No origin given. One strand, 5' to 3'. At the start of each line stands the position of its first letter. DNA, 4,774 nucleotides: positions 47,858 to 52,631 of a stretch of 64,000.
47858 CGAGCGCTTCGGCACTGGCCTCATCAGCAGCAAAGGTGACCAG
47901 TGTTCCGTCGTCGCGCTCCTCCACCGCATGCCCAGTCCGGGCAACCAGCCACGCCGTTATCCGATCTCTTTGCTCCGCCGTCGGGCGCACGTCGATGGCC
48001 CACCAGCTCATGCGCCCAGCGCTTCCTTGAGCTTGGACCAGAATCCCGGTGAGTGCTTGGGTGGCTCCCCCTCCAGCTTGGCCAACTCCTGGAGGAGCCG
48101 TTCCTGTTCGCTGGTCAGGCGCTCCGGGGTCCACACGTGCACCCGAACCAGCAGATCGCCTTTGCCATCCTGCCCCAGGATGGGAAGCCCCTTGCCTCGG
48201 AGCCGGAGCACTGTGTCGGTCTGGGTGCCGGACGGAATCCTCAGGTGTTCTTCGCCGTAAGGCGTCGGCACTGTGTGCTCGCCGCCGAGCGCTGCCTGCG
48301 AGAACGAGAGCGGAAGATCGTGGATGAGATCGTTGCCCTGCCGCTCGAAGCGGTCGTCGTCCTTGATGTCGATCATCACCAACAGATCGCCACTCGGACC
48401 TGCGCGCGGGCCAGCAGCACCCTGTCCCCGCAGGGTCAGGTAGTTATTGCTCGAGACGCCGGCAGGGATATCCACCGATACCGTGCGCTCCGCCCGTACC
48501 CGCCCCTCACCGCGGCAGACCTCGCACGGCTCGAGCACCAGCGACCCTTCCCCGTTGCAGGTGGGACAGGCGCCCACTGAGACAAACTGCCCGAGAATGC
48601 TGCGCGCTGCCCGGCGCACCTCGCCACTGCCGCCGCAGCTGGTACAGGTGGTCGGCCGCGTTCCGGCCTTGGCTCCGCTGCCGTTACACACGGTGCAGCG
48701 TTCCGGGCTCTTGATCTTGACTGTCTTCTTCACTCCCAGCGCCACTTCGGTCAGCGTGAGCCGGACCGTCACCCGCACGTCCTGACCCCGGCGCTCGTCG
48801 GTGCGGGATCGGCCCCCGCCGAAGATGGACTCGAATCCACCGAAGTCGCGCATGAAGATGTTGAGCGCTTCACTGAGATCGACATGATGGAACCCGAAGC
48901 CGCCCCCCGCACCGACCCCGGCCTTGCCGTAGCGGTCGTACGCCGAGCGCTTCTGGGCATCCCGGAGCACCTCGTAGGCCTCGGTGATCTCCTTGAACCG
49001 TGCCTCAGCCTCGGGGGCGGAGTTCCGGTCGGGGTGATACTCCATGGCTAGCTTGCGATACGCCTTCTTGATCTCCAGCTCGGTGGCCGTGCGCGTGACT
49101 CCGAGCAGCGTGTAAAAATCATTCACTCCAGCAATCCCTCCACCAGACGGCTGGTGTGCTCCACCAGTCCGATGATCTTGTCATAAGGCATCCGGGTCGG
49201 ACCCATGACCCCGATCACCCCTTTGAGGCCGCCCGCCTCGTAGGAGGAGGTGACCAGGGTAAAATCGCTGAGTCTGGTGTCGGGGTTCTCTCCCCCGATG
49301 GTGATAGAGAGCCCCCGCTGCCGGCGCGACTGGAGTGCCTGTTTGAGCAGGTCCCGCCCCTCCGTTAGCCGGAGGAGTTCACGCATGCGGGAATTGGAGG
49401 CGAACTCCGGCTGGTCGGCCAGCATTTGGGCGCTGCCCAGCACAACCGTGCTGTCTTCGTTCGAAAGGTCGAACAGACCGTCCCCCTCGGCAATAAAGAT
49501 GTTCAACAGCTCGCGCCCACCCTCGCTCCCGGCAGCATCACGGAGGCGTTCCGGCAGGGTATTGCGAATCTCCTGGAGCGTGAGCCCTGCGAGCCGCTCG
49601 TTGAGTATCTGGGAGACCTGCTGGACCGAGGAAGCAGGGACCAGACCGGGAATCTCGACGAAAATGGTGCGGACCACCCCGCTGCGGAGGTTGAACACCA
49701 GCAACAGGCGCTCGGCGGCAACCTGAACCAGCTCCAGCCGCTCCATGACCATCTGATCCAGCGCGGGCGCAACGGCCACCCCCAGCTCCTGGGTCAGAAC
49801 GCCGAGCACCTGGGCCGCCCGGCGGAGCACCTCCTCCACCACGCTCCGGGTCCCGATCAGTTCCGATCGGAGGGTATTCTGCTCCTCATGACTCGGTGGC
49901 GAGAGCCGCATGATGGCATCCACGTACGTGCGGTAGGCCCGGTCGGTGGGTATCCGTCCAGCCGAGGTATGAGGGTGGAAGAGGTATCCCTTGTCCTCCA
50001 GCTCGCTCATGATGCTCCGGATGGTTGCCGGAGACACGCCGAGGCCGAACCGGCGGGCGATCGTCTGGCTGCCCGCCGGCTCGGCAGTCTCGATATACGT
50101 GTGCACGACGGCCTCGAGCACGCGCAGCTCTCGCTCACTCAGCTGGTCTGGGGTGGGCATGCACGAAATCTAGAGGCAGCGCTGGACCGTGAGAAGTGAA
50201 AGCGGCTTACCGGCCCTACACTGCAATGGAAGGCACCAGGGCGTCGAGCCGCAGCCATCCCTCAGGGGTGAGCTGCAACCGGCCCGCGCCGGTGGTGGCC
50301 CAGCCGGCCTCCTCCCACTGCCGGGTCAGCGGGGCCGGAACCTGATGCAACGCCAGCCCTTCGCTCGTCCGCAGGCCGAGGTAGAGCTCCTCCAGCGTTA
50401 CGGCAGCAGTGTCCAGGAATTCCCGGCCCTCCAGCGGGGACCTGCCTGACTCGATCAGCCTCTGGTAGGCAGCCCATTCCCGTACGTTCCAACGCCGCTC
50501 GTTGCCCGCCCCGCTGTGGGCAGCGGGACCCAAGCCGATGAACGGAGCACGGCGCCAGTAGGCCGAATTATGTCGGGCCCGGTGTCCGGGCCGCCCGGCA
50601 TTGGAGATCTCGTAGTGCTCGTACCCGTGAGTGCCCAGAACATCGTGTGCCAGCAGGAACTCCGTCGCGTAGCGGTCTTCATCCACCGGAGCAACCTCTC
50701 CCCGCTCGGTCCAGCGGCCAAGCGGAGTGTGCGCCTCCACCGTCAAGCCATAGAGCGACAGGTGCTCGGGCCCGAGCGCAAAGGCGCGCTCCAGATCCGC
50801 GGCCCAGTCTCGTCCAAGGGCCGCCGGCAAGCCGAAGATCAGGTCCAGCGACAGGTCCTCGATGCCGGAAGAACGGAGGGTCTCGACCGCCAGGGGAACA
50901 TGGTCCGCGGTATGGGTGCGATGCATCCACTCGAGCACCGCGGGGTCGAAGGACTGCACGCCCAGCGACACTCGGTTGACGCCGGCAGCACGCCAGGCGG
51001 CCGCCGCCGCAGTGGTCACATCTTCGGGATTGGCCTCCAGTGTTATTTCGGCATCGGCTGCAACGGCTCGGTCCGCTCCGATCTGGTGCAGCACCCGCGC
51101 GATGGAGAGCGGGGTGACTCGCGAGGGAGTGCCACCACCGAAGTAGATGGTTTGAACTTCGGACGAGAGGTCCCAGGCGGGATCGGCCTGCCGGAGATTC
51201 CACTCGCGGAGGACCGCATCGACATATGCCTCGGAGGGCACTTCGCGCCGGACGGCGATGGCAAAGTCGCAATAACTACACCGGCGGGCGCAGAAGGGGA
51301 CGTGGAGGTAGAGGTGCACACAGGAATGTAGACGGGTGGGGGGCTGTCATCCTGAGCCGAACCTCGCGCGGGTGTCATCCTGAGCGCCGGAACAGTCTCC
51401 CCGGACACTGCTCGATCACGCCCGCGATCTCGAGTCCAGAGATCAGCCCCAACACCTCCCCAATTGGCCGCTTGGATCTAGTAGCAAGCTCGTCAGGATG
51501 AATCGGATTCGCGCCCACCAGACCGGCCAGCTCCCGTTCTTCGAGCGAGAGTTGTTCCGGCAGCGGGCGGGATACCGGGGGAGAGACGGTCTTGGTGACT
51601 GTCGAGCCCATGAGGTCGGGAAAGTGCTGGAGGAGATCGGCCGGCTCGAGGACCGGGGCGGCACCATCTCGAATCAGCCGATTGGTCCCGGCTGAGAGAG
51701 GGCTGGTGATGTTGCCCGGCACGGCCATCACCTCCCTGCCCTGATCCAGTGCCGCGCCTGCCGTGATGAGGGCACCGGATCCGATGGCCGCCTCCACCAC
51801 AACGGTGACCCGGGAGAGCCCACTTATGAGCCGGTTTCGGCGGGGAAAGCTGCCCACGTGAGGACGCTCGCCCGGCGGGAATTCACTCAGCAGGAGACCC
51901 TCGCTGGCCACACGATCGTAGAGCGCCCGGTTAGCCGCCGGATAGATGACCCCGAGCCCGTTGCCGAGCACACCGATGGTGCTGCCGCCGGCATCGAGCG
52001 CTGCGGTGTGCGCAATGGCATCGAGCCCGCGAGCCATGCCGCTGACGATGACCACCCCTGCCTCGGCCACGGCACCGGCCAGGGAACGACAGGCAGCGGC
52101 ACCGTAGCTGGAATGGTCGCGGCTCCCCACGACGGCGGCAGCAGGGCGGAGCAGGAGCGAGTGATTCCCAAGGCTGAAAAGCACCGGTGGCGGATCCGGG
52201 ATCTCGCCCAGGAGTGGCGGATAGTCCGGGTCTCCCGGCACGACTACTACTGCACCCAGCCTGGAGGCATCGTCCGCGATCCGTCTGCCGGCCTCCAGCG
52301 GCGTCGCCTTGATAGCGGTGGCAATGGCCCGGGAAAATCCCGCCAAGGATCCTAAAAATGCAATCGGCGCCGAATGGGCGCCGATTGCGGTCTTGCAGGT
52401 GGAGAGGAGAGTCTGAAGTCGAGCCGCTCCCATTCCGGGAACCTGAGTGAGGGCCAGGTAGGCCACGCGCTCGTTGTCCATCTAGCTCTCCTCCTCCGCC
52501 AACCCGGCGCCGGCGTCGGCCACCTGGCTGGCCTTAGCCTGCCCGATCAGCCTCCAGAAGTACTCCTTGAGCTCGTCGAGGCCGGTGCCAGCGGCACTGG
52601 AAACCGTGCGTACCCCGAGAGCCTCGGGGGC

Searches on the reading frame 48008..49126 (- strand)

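Call 29: search_protein_families(library=pfam, proteins=[window:48008-49126:-], max_evalue=0.00001)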
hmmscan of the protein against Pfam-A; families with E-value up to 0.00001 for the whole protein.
window:48008-49126:- (372 aa): 3 families
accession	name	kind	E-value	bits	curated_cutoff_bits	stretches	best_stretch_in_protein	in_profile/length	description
PF01556.23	DnaJ_C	-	3.9e-44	150.8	26.6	1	117-334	1-152/152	DnaJ C terminal domain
PF00226.36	DnaJ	-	2.7e-27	95.1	27.8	1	3-64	1-63/63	DnaJ domain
PF00684.25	DnaJ_CXXCXGXG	-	2.1e-15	57.2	32.7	1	144-208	1-65/65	DnaJ central domain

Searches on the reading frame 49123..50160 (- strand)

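Call 28: search_protein_families(library=pfam, proteins=[window:49123-50160:-], max_evalue=0.00001)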
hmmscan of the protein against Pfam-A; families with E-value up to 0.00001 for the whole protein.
window:49123-50160:- (345 aa): 1 family
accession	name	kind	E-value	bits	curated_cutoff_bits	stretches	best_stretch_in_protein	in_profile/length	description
PF01628.27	HrcA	-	6.4e-49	167.3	22.2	1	109-330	1-215/215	HrcA protein C terminal domain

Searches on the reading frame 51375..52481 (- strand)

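Call 29: search_protein_families(library=pfam, proteins=[window:51375-52481:-], max_evalue=0.00001)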
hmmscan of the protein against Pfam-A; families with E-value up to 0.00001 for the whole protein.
window:51375-52481:- (368 aa): 2 families
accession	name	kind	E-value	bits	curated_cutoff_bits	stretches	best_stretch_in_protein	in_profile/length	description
PF02481.21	DNA_processg_A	-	1e-74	250.7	29.6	1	75-278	5-211/212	DNA recombination-mediator protein A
PF17782.7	DprA_WH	-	2e-12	47.4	22.9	1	305-361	4-60/61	DprA winged helix domain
